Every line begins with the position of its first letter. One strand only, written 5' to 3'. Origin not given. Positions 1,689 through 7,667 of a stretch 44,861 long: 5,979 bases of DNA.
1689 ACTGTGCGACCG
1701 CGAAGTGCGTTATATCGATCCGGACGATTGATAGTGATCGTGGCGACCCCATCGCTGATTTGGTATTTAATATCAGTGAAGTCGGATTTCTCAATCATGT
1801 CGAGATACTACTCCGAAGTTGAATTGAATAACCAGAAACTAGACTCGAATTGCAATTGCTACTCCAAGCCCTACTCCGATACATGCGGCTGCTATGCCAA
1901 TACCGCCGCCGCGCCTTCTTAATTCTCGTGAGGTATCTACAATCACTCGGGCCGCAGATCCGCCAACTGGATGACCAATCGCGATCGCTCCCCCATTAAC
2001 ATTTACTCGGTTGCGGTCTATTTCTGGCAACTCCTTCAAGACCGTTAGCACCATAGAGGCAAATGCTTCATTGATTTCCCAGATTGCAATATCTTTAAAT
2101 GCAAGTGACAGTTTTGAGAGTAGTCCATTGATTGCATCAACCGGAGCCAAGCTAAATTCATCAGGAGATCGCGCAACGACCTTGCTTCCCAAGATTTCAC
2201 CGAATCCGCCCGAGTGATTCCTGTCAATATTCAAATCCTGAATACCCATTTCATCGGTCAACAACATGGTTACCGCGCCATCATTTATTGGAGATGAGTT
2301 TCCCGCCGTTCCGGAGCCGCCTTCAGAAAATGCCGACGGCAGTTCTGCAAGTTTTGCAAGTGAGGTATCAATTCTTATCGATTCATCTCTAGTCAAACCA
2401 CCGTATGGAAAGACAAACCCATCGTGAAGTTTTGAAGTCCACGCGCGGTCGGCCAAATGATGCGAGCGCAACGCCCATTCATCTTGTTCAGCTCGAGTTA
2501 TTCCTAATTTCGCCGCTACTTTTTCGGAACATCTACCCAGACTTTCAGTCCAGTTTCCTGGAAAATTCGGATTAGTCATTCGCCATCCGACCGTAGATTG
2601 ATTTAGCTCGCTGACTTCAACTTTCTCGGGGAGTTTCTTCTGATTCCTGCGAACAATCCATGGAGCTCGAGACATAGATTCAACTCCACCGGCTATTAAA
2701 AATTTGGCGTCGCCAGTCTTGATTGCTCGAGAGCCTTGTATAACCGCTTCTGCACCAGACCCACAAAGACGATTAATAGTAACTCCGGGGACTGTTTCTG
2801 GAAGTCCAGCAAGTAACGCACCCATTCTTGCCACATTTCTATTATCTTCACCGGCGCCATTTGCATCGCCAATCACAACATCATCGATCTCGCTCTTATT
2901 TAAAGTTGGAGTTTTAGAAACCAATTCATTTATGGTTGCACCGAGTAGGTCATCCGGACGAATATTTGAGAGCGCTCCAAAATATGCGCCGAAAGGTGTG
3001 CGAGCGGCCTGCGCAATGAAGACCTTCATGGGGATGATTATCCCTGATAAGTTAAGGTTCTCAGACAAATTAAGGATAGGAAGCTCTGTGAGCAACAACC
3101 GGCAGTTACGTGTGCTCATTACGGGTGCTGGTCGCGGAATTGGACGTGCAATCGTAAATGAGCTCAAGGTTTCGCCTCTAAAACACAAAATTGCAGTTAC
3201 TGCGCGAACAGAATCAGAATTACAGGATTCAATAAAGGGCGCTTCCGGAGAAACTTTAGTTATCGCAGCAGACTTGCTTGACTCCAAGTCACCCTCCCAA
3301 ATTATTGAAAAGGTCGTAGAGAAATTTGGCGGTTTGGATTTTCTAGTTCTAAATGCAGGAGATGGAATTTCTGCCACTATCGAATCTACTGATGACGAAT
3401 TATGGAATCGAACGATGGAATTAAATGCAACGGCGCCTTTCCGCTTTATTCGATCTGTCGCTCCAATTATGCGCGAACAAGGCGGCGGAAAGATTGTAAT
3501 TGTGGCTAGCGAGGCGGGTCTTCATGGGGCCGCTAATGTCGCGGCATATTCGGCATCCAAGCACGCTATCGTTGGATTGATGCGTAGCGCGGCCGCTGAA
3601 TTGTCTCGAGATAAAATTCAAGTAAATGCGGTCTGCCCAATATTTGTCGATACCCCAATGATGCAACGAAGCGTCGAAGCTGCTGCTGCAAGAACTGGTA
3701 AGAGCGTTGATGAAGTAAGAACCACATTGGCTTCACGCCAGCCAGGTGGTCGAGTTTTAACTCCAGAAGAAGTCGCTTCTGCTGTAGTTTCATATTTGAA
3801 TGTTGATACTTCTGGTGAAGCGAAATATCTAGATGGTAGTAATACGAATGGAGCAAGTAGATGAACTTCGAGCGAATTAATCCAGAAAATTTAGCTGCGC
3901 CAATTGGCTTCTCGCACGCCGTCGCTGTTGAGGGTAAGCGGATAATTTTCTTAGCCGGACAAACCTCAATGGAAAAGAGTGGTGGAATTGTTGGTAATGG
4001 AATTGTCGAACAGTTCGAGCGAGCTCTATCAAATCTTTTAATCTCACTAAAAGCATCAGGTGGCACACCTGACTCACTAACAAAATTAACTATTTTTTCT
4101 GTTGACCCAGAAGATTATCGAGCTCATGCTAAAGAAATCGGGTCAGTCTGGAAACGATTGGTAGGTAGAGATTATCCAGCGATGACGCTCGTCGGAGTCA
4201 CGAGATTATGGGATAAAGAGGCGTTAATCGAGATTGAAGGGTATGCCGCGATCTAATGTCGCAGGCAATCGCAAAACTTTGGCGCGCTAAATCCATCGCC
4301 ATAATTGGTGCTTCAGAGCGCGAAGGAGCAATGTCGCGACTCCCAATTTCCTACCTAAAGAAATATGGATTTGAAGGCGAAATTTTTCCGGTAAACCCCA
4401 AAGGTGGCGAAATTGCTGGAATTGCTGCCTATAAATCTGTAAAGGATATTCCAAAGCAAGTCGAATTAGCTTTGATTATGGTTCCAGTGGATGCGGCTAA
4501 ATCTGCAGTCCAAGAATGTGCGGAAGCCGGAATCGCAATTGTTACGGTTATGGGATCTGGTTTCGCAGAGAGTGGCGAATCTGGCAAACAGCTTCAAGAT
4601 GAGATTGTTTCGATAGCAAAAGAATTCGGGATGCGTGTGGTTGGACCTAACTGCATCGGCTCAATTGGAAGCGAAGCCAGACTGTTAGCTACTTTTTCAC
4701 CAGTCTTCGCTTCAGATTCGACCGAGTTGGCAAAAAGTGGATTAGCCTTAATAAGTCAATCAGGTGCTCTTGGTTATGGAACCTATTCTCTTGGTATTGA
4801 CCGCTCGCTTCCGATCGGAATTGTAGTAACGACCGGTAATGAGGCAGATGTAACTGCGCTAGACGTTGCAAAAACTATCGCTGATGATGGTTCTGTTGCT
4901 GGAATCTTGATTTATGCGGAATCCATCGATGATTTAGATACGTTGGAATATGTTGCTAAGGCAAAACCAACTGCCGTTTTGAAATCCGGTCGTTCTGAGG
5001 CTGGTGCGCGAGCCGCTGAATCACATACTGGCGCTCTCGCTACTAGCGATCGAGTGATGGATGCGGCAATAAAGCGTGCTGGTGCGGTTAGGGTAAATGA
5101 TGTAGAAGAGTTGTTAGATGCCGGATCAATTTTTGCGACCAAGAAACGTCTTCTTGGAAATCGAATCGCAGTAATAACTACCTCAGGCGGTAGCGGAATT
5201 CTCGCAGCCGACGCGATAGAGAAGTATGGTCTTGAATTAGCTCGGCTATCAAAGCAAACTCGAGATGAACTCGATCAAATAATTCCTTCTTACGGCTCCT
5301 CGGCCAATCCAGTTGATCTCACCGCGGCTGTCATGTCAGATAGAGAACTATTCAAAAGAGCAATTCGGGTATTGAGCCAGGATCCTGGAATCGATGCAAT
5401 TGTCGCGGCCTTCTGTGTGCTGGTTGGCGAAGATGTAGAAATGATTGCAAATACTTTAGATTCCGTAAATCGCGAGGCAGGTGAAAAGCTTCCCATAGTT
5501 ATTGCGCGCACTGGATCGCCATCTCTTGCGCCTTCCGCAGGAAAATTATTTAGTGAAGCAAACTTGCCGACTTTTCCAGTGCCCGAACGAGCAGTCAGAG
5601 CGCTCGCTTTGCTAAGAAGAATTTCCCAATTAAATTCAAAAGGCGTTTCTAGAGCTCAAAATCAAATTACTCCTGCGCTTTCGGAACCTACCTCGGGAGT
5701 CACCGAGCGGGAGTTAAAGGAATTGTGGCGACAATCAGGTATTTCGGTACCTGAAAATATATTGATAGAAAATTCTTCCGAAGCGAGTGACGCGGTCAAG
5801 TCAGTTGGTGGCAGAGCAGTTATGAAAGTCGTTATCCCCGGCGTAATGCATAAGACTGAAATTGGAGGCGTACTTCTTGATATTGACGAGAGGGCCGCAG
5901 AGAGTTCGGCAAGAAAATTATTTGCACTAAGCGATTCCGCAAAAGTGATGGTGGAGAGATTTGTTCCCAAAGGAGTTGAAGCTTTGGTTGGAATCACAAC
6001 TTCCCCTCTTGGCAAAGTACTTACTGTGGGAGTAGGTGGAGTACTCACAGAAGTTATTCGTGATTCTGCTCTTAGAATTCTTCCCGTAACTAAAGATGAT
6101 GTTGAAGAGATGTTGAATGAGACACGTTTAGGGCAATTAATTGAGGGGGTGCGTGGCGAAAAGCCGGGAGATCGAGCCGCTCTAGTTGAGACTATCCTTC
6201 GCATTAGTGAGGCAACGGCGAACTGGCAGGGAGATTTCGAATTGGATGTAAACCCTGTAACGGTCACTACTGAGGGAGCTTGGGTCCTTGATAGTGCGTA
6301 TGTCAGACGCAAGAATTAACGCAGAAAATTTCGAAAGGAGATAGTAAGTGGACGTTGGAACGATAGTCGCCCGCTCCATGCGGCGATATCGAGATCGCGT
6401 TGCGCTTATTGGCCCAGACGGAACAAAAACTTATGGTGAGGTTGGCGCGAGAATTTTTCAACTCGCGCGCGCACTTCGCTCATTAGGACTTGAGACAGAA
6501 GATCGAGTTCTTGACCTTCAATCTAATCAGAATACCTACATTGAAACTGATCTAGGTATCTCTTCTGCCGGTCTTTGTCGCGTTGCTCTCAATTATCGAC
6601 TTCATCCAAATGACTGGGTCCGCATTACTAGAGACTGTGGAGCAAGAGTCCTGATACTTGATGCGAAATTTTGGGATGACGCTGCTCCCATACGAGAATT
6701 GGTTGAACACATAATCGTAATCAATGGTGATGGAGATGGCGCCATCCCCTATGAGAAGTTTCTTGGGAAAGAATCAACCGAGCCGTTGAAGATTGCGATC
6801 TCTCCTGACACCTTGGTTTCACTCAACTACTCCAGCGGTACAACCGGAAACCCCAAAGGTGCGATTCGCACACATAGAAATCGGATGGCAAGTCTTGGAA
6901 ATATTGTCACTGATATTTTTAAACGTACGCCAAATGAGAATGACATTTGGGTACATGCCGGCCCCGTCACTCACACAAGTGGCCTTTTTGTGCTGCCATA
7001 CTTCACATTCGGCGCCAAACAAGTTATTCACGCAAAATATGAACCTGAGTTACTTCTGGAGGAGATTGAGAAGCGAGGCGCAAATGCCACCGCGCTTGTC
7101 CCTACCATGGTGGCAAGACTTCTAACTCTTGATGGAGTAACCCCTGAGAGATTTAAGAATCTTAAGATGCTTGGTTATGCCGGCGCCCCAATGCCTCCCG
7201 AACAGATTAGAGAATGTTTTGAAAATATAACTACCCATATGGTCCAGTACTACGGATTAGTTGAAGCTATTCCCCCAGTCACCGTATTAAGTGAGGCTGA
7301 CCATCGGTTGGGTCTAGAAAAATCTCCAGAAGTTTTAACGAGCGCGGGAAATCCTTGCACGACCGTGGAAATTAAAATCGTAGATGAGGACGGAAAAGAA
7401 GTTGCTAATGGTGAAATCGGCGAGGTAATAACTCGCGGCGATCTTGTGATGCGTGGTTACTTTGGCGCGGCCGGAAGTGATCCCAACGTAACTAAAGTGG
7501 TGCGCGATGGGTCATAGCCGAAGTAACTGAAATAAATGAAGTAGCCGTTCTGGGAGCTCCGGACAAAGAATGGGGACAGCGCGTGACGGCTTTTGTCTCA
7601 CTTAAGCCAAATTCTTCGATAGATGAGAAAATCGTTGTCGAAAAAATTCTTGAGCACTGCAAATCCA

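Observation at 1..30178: A ~30 kb regulator-less supercluster that reads as tryptophan uptake -> kynurenine -> anthranilate -> aryl-CoA ring reduction and beta-oxidation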

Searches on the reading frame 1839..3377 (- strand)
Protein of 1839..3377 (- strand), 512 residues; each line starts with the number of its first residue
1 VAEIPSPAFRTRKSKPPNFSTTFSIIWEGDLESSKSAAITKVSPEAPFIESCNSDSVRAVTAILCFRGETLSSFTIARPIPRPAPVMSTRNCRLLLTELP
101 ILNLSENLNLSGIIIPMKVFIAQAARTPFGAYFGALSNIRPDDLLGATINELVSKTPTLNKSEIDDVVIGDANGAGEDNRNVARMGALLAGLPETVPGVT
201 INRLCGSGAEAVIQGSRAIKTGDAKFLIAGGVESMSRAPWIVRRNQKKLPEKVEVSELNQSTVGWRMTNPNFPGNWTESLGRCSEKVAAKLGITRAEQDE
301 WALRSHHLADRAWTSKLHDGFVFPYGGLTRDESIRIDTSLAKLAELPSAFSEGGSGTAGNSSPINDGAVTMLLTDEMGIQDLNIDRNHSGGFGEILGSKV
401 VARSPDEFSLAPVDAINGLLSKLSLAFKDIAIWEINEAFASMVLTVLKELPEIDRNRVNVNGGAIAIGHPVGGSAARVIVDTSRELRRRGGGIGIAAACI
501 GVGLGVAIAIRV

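Call 3: search_protein_families(library=pfam, proteins=[window:1839-3377:-])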
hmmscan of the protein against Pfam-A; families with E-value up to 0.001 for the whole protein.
window:1839-3377:- (512 aa): 2 families
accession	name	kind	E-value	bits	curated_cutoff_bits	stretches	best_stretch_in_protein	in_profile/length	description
PF00108.29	Thiolase_N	-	8.1e-55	186.4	26.4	1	119-376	1-259/260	Thiolase, N-terminal domain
PF02803.24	Thiolase_C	-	8.7e-35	119.5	27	1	394-511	6-122/123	Thiolase, C-terminal domain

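Call 7: search_protein_families(library=ncbifam, proteins=[window:1839-3377:-])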
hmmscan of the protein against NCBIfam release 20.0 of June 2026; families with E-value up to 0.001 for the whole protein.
window:1839-3377:- (512 aa): 38 families (the best 25 are shown)
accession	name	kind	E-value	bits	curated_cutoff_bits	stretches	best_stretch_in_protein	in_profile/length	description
TIGR01930.1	AcCoA-C-Actrans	subfamily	2.3e-112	375.7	240.55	1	121-510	1-384/385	acetyl-CoA C-acyltransferase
NF006551.0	PRK09050.1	subfamily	2.5e-108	362.7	605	1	118-510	3-398/401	3-oxoadipyl-CoA thiolase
TIGR02430.1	pcaF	equivalog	1e-107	360.6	597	1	118-510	2-397/400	3-oxoadipyl-CoA thiolase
NF006001.0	PRK08131.1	equivalog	2.7e-91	306.4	622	1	119-510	4-397/401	3-oxoadipyl-CoA thiolase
NF006086.0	PRK08235.1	equivalog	1.6e-79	267.8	526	1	118-512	3-392/393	acetyl-CoA C-acetyltransferase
NF004853.0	PRK06205.1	subfamily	4.5e-75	253.2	551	1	118-509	3-399/404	acetyl-CoA C-acetyltransferase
NF006553.0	PRK09052.1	equivalog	3.2e-72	243.8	567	2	118-314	7-188/399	acetyl-CoA C-acyltransferase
NF005890.0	PRK07851.1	equivalog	9.7e-71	238.9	580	1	120-510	5-402/406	acetyl-CoA C-acetyltransferase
NF005033.0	PRK06445.1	equivalog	1e-70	238.9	511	1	136-510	28-392/395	acetyl-CoA C-acetyltransferase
NF005865.0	PRK07801.1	equivalog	1.1e-70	238.8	591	1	118-505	3-374/382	acetyl-CoA C-acetyltransferase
NF005805.0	PRK07661.1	equivalog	1.1e-70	238.5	633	2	329-507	213-385/391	acetyl-CoA C-acetyltransferase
NF006552.0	PRK09051.1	subfamily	5.9e-70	236.5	565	1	118-510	5-392/395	beta-ketothiolase BktB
NF006510.0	PRK08947.1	equivalog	4.3e-69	233.3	519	1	118-509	3-383/387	acetyl-CoA C-acyltransferase FadA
NF005212.0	PRK06690.1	equivalog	2.8e-68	230.8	498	2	279-510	133-358/363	acetyl-CoA C-acyltransferase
NF004206.0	PRK05656.1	subfamily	4e-66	223.7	688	1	119-510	4-390/392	acetyl-CoA C-acetyltransferase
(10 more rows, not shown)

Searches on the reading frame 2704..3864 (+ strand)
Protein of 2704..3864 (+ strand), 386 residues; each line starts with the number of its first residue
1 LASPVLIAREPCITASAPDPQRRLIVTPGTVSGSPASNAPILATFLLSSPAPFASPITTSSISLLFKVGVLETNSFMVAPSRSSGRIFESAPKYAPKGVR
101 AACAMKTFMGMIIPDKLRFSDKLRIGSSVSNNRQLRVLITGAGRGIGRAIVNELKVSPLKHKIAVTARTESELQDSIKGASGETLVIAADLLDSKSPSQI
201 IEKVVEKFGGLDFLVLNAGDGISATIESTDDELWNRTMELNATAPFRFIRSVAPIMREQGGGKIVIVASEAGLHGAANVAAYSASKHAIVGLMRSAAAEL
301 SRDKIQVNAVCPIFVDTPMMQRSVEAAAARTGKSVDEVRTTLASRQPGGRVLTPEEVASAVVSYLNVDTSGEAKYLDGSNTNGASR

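Call 3: search_protein_families(library=pfam, proteins=[window:2704-3864:+])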
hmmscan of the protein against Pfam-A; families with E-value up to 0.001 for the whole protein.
window:2704-3864:+ (386 aa): 3 families
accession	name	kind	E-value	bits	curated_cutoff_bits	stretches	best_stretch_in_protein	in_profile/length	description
PF00106.31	adh_short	-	1.2e-49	168.9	26.6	1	137-325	3-192/195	short chain dehydrogenase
PF13561.12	adh_short_C2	-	9.6e-41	140.3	27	1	141-365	1-217/236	Enoyl-(Acyl carrier protein) reductase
PF08659.16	KR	-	9.4e-07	29.4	22.6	1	137-295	3-162/180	KR domain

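Call 7: search_protein_families(library=ncbifam, proteins=[window:2704-3864:+])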
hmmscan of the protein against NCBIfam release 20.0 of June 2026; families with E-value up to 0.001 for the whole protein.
window:2704-3864:+ (386 aa): 221 families (the best 25 are shown)
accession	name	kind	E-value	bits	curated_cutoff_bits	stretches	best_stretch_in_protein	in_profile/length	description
TIGR01963.1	PHB_DH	subfamily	2.9e-47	161.1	307.05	1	137-370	4-238/255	3-hydroxybutyrate dehydrogenase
NF009093.0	PRK12429.1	subfamily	1.4e-46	158.9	258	1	137-369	8-241/259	3-hydroxybutyrate dehydrogenase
NF004791.0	PRK06138.1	equivalog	8e-45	153.1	312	1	137-370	8-235/252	SDR family oxidoreductase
NF005559.1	PRK07231.1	subfamily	1.4e-44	152.5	215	1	137-379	7-239/249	glucose 1-dehydrogenase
NF009466.0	PRK12826.1-2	subfamily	1e-43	149.6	222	1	135-378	4-235/248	3-oxoacyl-ACP reductase FabG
NF004818.0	PRK06172.1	equivalog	7.2e-43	146.7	336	1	137-371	10-237/253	SDR family oxidoreductase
TIGR03971.1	SDR_subfam_1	subfamily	1.7e-41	142.4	300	1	176-378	58-259/271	mycofactocin-coupled SDR family oxidoreductase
NF004198.0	PRK05653.1-3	equivalog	3.2e-40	138.1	296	1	134-379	7-238/248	3-oxoacyl-ACP reductase FabG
NF004825.0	PRK06181.1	equivalog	6e-40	137.2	215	1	136-339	8-212/268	SDR family oxidoreductase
TIGR01830.1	3oxo_ACP_reduc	equivalog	9.3e-40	136.8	297.75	1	137-378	1-229/239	3-oxoacyl-[acyl-carrier-protein] reductase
NF052558.1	MBtsdlDhBudC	equivalog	1.1e-38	133.3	270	1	137-380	6-234/250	meso-2,3-butanediol dehydrogenase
TIGR02415.1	23BDH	subfamily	1.2e-38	133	304.35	1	138-370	4-237/254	acetoin reductase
NF009468.0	PRK12826.1-4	equivalog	2.1e-37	129.2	318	1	136-378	9-238/256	SDR family oxidoreductase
NF009931.0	PRK13394.1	subfamily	3.2e-37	128.4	340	1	137-362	10-238/262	3-hydroxybutyrate dehydrogenase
NF004203.0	PRK05653.2-4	subfamily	3.4e-37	128.3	313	1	137-377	9-253/260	3-oxoacyl-ACP reductase FabG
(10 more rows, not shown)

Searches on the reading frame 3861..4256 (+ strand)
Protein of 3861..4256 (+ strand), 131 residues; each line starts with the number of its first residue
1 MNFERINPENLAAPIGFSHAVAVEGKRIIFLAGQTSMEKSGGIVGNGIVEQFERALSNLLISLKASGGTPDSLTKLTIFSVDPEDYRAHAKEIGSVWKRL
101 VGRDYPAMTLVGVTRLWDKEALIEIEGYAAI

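Call 3: search_protein_families(library=pfam, proteins=[window:3861-4256:+])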
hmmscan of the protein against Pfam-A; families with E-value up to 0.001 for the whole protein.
window:3861-4256:+ (131 aa): 1 family
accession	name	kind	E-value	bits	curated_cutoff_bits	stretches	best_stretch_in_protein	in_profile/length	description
PF01042.26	Ribonuc_L-PSP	-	2.7e-19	69.8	27.3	1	12-130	6-120/121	Endoribonuclease L-PSP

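Call 7: search_protein_families(library=ncbifam, proteins=[window:3861-4256:+])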
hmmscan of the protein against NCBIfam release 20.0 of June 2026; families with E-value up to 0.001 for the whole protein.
window:3861-4256:+ (131 aa): 2 families
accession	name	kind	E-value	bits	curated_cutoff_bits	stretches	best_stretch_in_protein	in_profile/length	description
TIGR00004.1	TIGR00004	subfamily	1.7e-11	44.4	106.25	1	12-129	10-123/125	Rid family detoxifying hydrolase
NF008490.0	PRK11401.1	equivalog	0.00047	20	222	1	23-129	21-125/129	enamine/imine deaminase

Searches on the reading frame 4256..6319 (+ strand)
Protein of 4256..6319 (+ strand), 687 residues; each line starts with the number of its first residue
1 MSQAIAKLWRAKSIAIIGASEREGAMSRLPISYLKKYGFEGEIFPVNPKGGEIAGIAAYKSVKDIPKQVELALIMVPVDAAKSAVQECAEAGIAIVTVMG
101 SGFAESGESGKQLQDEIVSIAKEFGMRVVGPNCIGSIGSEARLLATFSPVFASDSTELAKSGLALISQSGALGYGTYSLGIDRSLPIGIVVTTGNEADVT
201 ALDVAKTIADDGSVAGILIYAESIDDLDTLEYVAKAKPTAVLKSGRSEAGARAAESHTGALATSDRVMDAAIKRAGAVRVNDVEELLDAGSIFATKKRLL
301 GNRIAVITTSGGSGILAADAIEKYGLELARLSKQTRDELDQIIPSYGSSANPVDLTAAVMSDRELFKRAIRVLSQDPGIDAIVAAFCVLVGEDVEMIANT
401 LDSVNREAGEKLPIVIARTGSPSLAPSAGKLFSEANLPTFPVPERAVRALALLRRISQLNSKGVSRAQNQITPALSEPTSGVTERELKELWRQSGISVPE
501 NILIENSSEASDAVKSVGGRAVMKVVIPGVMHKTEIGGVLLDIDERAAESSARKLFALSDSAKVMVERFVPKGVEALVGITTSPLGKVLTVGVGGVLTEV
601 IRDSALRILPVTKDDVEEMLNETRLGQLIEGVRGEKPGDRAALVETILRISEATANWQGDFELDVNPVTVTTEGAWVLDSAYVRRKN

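Call 3: search_protein_families(library=pfam, proteins=[window:4256-6319:+])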
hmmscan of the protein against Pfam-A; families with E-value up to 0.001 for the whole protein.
window:4256-6319:+ (687 aa): 6 families
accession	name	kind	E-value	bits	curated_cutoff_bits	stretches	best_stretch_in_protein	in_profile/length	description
PF13549.11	ATP-grasp_5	-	6.2e-43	147.2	27.6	1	474-680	2-217/221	ATP-grasp domain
PF13607.11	Succ_CoA_lig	-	2.4e-35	121.7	27.4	1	162-292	3-137/138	Succinyl-CoA ligase like flavodoxin domain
PF13380.12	CoA_binding_2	-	8.6e-24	84.7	22.8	1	12-136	1-113/116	CoA binding domain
PF02629.25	CoA_binding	-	4.7e-16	59.8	22.3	1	12-98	4-93/97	CoA binding domain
PF19045.5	Ligase_CoA_2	-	4e-11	43.7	23.7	1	305-441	2-138/162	Ligase-CoA domain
PF01177.27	Asp_Glu_race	-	0.00057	20.2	31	0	297-383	105-179/211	Asp/Glu/Hydantoin racemase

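Call 7: search_protein_families(library=ncbifam, proteins=[window:4256-6319:+])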
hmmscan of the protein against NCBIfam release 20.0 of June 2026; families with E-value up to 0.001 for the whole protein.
window:4256-6319:+ (687 aa): 7 families
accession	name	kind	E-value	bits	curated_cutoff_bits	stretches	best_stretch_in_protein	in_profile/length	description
NF045494.1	AcCoALig_Archglob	equivalog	2.7e-129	432.5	1200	2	4-457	217-663/665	acetate--CoA ligase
TIGR02717.1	AcCoA-syn-alpha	equivalog_domain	2.9e-122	408.5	567.15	1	6-455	2-445/447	acetate--CoA ligase alpha subunit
NF045493.1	HydDutCoALig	equivalog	3.3e-108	363.1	1300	1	8-675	6-689/698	4-hydroxybutyrate--CoA ligase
NF045492.1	HydPropCoALig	equivalog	3.8e-106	356.1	1300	2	5-453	248-693/700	3-hydroxypropionate--CoA ligase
NF004230.0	PRK05678.1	equivalog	1.2e-08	34.5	336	1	49-189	43-178/291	succinate--CoA ligase subunit alpha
TIGR01019.1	sucCoAalpha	subfamily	7.5e-07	28.8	353.2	1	49-245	41-234/286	succinate--CoA ligase subunit alpha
NF010623.0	PRK14016.1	subfamily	0.0003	19.1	877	1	463-571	188-296/871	cyanophycin synthetase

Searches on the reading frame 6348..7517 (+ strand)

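Call 3: search_protein_families(library=pfam, proteins=[window:6348-7517:+])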
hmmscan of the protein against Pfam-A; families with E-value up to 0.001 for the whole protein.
window:6348-7517:+ (389 aa): 1 family
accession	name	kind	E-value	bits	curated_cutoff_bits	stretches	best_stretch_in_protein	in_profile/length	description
PF00501.34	AMP-binding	-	1e-69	235.6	29.9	1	8-372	2-384/384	AMP-binding enzyme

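Call 7: search_protein_families(library=ncbifam, proteins=[window:6348-7517:+])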
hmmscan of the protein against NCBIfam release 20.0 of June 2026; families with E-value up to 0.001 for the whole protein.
window:6348-7517:+ (389 aa): 91 families (the best 25 are shown)
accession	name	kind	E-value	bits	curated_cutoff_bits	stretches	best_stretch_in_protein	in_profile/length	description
NF004837.0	PRK06187.1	subfamily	6.1e-73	245.9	476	1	3-377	10-392/531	long-chain-fatty-acid--CoA ligase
NF006182.0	PRK08316.1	subfamily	5.4e-56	190.1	663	1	3-374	13-384/523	fatty acyl-CoA synthetase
NF005676.0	PRK07470.1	equivalog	1.7e-51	175.5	774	1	1-374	20-396/544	acyl-CoA synthetase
NF052269.1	Staph_lig_FadD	equivalog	1.4e-41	142.4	650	1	15-373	14-359/499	long-chain-fatty-acid--CoA ligase FadD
NF005307.0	PRK06839.1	equivalog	1.4e-40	139.4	748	1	15-374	16-360/496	o-succinylbenzoate--CoA ligase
NF005857.1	PRK07786.1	exception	1.5e-40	139.2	733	1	25-373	33-379/513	fatty-acid--CoA ligase FadD5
TIGR03098.1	ligase_PEP_1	hypoth_equivalog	1e-37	129.8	592.35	1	4-373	3-372/517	acyl-CoA ligase (AMP-forming), exosortase A system-associated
NF004838.1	PRK06188.1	equivalog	6.9e-37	126.9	875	1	3-375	11-384/524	fatty-acid--CoA ligase FadD8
NF006020.0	PRK08162.1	subfamily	2e-35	122.2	677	1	7-373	25-405/545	acyl-CoA synthetase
NF004797.0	PRK06145.1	equivalog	2.4e-35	121.9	850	1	4-374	5-362/499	acyl-CoA synthetase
NF052580.1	Str24CoAsynCasG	equivalog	2.5e-34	118.5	750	1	3-373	43-415/548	steroid-24-oyl-CoA synthetase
NF006181.0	PRK08314.1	subfamily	3.3e-34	118.1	705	2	131-373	182-414/563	long-chain-fatty-acid--CoA ligase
NF002966.0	PRK03640.1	equivalog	3.5e-34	118.2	556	1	15-374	16-349/483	o-succinylbenzoate--CoA ligase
NF005702.0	PRK07514.1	subfamily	3.8e-34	117.9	558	1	11-373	13-365/506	malonyl-CoA synthase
NF009071.0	PRK12406.1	subfamily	3.6e-33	114.8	701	1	23-365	9-359/510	acyl-CoA synthetase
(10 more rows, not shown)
